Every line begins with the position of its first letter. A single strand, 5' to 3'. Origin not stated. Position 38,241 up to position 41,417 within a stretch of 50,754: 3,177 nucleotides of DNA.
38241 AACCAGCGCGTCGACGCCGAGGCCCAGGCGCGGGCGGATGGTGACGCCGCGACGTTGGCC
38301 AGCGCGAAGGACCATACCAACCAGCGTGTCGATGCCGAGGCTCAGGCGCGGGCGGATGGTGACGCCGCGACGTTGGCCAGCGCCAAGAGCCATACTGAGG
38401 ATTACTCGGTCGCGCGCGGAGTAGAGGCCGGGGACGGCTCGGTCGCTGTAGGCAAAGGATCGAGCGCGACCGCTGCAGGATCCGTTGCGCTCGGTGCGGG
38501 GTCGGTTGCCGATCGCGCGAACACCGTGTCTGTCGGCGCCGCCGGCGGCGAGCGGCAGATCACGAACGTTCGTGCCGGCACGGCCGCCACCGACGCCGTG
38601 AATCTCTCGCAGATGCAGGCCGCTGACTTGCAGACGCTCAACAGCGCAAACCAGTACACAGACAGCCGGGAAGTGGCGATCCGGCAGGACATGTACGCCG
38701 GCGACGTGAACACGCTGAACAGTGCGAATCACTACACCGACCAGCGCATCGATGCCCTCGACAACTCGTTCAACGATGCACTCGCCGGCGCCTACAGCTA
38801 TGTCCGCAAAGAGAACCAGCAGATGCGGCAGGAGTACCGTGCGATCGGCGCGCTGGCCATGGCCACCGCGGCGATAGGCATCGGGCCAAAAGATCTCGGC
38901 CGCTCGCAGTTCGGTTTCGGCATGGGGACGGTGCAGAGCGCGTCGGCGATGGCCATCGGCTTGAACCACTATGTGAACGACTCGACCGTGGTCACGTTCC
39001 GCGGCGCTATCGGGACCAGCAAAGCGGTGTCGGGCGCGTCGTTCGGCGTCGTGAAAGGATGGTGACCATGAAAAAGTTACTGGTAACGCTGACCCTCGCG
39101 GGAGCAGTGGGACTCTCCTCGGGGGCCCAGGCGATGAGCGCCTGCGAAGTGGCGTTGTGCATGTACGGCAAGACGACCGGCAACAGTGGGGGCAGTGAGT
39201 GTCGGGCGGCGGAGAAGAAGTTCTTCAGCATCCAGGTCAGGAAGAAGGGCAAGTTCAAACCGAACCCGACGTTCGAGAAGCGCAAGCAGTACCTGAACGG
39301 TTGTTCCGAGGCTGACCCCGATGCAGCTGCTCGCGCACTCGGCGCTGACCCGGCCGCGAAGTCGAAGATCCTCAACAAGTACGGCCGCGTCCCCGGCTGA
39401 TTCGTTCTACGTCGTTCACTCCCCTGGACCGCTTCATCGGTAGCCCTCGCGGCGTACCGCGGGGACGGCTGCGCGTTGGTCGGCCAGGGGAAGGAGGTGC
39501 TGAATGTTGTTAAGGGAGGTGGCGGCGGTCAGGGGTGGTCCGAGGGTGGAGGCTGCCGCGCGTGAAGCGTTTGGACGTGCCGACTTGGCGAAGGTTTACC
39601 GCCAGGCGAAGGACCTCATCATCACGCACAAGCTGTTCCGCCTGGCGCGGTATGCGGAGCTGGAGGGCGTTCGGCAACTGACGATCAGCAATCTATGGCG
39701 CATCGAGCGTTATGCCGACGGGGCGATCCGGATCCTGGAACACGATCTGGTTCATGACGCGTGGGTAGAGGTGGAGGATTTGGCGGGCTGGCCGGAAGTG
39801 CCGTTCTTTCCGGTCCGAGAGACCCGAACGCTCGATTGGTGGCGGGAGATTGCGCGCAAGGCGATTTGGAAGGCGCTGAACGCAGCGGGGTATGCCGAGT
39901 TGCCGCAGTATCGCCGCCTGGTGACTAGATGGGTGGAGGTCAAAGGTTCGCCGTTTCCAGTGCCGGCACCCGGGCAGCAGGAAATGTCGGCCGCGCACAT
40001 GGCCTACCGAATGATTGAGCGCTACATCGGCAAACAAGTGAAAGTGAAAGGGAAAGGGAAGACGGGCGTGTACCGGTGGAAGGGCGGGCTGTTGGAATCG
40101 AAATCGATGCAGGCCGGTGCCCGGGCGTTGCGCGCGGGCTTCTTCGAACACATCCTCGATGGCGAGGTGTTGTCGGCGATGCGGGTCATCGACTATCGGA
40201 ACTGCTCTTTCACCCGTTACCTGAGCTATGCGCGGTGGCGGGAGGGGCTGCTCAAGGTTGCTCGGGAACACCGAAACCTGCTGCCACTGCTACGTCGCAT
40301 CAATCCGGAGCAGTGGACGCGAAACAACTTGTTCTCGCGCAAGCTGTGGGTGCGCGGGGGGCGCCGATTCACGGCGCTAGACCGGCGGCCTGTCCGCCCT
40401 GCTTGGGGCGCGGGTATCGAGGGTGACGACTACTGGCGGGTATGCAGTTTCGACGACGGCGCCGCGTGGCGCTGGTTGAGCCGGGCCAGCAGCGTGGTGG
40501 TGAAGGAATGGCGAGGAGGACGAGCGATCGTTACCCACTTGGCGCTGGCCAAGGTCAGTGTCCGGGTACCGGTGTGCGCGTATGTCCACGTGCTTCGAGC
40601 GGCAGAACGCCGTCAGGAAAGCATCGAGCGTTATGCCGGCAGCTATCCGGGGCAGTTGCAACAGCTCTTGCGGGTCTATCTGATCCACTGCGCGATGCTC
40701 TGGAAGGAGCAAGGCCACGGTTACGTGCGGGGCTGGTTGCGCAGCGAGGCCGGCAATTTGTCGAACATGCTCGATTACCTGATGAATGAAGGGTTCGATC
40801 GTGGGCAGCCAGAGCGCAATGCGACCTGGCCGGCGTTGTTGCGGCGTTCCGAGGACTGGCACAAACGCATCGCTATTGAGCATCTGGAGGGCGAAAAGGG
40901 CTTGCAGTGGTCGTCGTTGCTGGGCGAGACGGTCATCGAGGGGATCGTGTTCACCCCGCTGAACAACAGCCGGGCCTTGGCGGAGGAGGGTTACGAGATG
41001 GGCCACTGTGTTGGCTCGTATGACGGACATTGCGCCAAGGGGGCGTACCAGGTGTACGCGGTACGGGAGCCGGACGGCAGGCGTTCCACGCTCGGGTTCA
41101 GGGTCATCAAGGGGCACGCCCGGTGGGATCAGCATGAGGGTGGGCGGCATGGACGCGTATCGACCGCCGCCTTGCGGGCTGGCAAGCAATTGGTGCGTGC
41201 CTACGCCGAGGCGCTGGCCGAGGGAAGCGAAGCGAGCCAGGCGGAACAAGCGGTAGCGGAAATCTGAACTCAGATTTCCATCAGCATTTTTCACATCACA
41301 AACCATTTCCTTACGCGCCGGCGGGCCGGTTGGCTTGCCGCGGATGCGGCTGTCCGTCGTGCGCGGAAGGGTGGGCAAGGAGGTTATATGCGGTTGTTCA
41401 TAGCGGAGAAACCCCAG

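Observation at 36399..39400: YadA-like trimeric autotransporter adhesin with hyper-repetitive stalk, embedded between the T4SS operon and the leading region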

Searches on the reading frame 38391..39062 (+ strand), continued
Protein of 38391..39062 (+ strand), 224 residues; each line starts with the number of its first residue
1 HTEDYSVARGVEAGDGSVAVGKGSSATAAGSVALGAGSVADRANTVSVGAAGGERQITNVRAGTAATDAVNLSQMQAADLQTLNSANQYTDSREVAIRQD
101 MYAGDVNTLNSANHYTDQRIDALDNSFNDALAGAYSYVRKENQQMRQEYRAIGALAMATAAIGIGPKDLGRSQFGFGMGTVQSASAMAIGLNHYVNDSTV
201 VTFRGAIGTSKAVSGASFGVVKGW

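Call 91: get_annotated_region(hit=H239, flank=7000)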
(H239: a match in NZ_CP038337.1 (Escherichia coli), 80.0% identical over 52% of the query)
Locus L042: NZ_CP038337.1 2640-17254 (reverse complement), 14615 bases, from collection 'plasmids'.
description: Escherichia coli O157:H7 strain LSU61 plasmid pLSU61-2, complete sequence
organism: Escherichia coli (NCBI taxid 83334)
taxonomy: Bacteria; Pseudomonadota; Gammaproteobacteria; Enterobacterales; Enterobacteriaceae; Escherichia; Escherichia coli
host: -; source: Deer; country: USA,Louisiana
typing (MOB-suite, as given by PLSDB): conjugative; replicon IncX4; relaxase MOBP; mating-pair formation MPF_T
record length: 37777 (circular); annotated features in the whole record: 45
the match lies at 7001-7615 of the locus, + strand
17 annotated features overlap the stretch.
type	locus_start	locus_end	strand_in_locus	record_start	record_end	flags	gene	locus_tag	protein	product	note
CDS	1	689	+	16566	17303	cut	-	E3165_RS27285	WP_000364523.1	type IV secretion system protein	-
CDS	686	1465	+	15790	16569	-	-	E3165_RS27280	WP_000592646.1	TrbG/VirB9 family P-type conjugative transfer protein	-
CDS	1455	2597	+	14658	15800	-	-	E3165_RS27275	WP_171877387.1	TrbI/VirB10 family protein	-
CDS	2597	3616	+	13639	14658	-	virB11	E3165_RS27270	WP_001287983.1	P-type DNA transfer ATPase VirB11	GO:0044097 - secretion by the type IV secretion system [Evidence IEA]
CDS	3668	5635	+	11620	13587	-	-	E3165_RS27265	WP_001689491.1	type IV secretory system conjugative DNA transfer family protein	-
CDS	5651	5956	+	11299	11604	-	-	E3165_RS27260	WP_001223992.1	TrbM/KikA/MpfK family conjugal transfer protein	-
CDS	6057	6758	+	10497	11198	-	-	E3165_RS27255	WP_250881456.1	hypothetical protein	-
CDS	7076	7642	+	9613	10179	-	-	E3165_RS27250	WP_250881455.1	YadA-like family protein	-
CDS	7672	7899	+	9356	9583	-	-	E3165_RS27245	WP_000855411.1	hypothetical protein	-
CDS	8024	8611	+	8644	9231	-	-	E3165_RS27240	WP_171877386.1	DUF6012 family protein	-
CDS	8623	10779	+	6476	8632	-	-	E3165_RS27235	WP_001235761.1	type IA DNA topoisomerase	GO:0006265 - DNA topological change [Evidence IEA]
CDS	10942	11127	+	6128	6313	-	-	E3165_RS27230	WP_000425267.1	hypothetical protein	-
CDS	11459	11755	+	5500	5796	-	-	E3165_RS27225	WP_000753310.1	hypothetical protein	-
CDS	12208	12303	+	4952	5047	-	dqlB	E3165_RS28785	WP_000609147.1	DinQ-like type I toxin DqlB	-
CDS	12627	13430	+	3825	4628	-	-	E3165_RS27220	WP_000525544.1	SprT-like domain-containing protein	-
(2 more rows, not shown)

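Call 92: get_annotated_region(hit=H240, flank=7000)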
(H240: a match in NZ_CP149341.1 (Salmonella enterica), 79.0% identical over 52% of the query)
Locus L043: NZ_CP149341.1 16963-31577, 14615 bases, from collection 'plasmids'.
description: Salmonella enterica subsp. enterica serovar Typhimurium strain Z1323SSL0002 plasmid pZ1323SSL0002-3, complete sequence
organism: Salmonella enterica (NCBI taxid 90371)
taxonomy: Bacteria; Pseudomonadota; Gammaproteobacteria; Enterobacterales; Enterobacteriaceae; Salmonella; Salmonella enterica
host: -; source: -; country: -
typing (MOB-suite, as given by PLSDB): conjugative; replicon IncX1; relaxase MOBP; mating-pair formation MPF_T
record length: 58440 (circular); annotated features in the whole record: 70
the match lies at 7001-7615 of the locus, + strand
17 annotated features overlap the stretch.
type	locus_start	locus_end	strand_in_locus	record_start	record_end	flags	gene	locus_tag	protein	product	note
CDS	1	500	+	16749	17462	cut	-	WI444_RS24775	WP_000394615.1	type IV secretion system protein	-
CDS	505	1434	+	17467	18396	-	-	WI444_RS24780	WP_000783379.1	TrbG/VirB9 family P-type conjugative transfer protein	-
CDS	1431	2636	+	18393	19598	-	virB10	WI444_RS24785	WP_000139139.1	VirB10/TraB/TrbI family type IV secretion system protein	-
CDS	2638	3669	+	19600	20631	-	virB11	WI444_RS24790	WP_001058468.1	P-type DNA transfer ATPase VirB11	GO:0044097 - secretion by the type IV secretion system [Evidence IEA]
CDS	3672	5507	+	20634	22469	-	-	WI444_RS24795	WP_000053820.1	type IV secretory system conjugative DNA transfer family protein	-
CDS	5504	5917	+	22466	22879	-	-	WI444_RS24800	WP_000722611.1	cag pathogenicity island Cag12 family protein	-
CDS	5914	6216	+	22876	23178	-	-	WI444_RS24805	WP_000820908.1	TrbM/KikA/MpfK family conjugal transfer protein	-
CDS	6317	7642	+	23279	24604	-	-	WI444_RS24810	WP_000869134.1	YadA C-terminal domain-containing protein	-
CDS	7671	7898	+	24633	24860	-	-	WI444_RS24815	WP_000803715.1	hypothetical protein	-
CDS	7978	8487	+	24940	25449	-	-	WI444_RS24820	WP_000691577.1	thermonuclease family protein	-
CDS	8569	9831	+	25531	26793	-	-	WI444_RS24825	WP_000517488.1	AAA family ATPase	-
CDS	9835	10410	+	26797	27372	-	-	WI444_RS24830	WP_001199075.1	hypothetical protein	-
CDS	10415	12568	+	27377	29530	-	-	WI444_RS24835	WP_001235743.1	type IA DNA topoisomerase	GO:0006265 - DNA topological change [Evidence IEA]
CDS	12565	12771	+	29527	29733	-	hha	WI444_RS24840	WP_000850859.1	hemolysin expression modulator Hha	-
CDS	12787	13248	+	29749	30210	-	-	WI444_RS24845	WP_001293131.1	H-NS family nucleoid-associated regulatory protein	GO:0006355 - regulation of DNA-templated transcription [Evidence IEA]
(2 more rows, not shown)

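Call 102: get_annotated_region(hit=H244, flank=7000)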
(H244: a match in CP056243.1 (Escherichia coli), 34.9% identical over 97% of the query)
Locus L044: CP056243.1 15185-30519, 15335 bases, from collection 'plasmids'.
description: Escherichia coli strain RHBSTW-00933 plasmid pRHBSTW-00933_2, complete sequence
organism: Escherichia coli (NCBI taxid 562)
taxonomy: Bacteria; Pseudomonadota; Gammaproteobacteria; Enterobacterales; Enterobacteriaceae; Escherichia; Escherichia coli
host: -; source: culture,Freshwater sample from upstream of wastewater treatment plant; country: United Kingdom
typing (MOB-suite, as given by PLSDB): conjugative; replicon IncFIA,IncFIA,IncFIB,IncFIC; relaxase MOBF; mating-pair formation MPF_F
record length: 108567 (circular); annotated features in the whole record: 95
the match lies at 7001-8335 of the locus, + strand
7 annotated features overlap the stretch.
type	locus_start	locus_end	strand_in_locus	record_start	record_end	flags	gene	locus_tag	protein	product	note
CDS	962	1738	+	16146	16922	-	-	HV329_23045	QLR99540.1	hypothetical protein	-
CDS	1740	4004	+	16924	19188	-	-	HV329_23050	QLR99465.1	DNA helicase UvrD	-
CDS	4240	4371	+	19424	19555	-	-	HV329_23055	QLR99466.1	transposase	-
CDS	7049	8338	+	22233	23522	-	-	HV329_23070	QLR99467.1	YadA-like family protein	-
CDS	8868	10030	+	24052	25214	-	-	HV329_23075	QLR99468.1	IS3-like element IS3 family transposase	-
CDS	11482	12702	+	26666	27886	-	-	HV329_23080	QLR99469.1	autotransporter strand-loop-strand O-heptosyltransferase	-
CDS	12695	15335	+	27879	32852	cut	-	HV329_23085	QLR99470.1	autotransporter outer membrane beta-barrel domain-containing protein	-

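Call 103: get_annotated_region(hit=H266, flank=7000)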
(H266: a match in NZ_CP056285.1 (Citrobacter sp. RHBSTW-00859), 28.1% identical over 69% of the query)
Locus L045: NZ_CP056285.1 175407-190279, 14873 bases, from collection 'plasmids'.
description: Citrobacter sp. RHBSTW-00859 plasmid pRHBSTW-00859_2, complete sequence
organism: Citrobacter sp. RHBSTW-00859 (NCBI taxid 2742666)
taxonomy: Bacteria; Pseudomonadota; Gammaproteobacteria; Enterobacterales; Enterobacteriaceae; Citrobacter; Citrobacter sp. RHBSTW-00859
host: -; source: -; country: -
typing (MOB-suite, as given by PLSDB): mobilizable; replicon Col(VCM04); relaxase MOBH
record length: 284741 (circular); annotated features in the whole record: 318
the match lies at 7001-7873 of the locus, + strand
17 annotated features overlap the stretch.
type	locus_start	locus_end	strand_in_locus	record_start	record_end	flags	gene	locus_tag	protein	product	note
CDS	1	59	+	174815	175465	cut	-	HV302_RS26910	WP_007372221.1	DUF4400 domain-containing protein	-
CDS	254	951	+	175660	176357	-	-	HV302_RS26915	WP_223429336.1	IS1 family transposase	-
CDS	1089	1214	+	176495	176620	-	-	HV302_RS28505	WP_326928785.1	hypothetical protein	-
CDS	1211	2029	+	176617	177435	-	-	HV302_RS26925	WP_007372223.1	thioredoxin domain-containing protein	-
CDS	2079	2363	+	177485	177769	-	traL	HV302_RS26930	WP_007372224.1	type IV conjugative transfer system protein TraL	-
CDS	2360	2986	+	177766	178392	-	-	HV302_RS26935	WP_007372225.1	TraE/TraK family type IV conjugative transfer system protein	-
CDS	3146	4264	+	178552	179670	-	-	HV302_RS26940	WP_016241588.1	type-F conjugative transfer system secretin TraK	-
CDS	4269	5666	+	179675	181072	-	-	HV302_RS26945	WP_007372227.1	TraB/VirB10 family protein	-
CDS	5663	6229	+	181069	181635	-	traV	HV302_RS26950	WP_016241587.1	type IV conjugative transfer system lipoprotein TraV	-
CDS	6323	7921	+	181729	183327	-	-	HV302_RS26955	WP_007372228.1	YadA-like family protein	-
CDS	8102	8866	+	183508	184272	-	-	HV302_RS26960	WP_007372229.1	DsbC family protein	-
CDS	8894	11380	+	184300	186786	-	traC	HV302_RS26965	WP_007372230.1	type IV secretion system protein TraC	-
CDS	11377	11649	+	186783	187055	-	-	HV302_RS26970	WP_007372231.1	hypothetical protein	-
CDS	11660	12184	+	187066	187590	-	lepB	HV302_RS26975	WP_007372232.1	signal peptidase I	GO:0009306 - protein secretion [Evidence IEA]; GO:0006465 - signal peptide processing [Evidence IEA]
CDS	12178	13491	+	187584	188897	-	-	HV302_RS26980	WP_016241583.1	TrbC family F-type conjugative pilus assembly protein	-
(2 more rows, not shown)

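Call 106: search_protein_families(library=pfam, proteins=[L045:6323-7918:+, L040:6068-9019:+, L041:2259-3833:+, L043:6317-7639:+], max_evalue=0.001)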
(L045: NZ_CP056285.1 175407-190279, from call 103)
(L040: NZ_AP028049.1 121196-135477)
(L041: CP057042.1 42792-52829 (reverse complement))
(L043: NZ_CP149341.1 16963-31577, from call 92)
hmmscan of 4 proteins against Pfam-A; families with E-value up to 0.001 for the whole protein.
L045:6323-7918:+ (532 aa): 2 families
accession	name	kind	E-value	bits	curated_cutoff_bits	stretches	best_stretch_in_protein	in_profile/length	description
PF05662.19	YadA_stalk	-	1.7e-06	28.8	28.4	1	281-315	2-36/43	Coiled stalk of trimeric autotransporter adhesin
PF03895.21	YadA_anchor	-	0.00012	22.5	22.7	1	480-527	9-56/60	YadA-like membrane anchor domain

L040:6068-9019:+ (984 aa): 2 families
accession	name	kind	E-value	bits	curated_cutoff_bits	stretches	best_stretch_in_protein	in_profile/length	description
PF05662.19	YadA_stalk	-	2.4e-09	37.9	28.4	1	326-362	1-37/43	Coiled stalk of trimeric autotransporter adhesin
PF03895.21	YadA_anchor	-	2.2e-06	28.1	22.7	1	928-981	4-57/60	YadA-like membrane anchor domain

L041:2259-3833:+ (525 aa): 3 families
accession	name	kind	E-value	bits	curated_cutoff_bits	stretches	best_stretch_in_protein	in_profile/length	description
PF05658.19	YadA_head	-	3e-20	72.5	25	3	140-166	1-27/27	YadA head domain repeat (2 copies)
PF05662.19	YadA_stalk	-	2.9e-11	44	28.4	1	184-223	1-40/43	Coiled stalk of trimeric autotransporter adhesin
PF03895.21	YadA_anchor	-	3.5e-06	27.4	22.7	1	470-521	5-56/60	YadA-like membrane anchor domain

L043:6317-7639:+ (441 aa): 2 families
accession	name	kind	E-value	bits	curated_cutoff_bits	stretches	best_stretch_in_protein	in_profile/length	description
PF03895.21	YadA_anchor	-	8.4e-07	29.4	22.7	1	386-437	5-56/60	YadA-like membrane anchor domain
PF11839.13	Alanine_zipper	-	0.00065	20.4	23.1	0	55-101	11-57/69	Alanine-zipper, major outer membrane lipoprotein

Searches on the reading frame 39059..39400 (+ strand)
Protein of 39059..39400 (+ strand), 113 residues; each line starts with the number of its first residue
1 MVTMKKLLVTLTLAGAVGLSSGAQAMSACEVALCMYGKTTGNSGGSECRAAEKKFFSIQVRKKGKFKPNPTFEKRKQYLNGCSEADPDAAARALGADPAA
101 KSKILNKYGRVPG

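Call 3: search_protein_families(library=pfam, proteins=[window:39059-39400:+], max_evalue=0.01)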
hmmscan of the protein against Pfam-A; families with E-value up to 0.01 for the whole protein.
window:39059-39400:+ (113 aa): 1 family
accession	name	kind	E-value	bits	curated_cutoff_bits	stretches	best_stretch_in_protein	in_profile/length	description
PF07424.16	TrbM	-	0.00015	22.2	21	1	27-90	8-62/156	TrbM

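Call 43: search_protein_families(library=ncbifam, proteins=[window:39068-39397:+], max_evalue=0.01)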
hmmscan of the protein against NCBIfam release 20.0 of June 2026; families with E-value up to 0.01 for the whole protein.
window:39068-39397:+ (110 aa): 1 family
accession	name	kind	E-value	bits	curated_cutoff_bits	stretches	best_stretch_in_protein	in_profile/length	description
NF010468.0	PRK13893.1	equivalog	6.8e-06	25.6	259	1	22-91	32-92/194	conjugal transfer protein TrbM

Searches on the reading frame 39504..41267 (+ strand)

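Call 3: search_protein_families(library=pfam, proteins=[window:39504-41267:+], max_evalue=0.01)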
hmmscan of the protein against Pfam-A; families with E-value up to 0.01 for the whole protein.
window:39504-41267:+ (587 aa): 1 family
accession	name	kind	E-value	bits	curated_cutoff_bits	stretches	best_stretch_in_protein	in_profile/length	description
PF14284.11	PcfJ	-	1.7e-06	28.4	25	1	477-523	62-108/147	PcfJ-like protein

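Call 69: search_protein_families(library=ncbifam, proteins=[window:39504-41264:+], max_evalue=0.01)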
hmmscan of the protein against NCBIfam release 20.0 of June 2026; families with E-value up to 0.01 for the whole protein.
window:39504-41264:+ (587 aa): 0 families
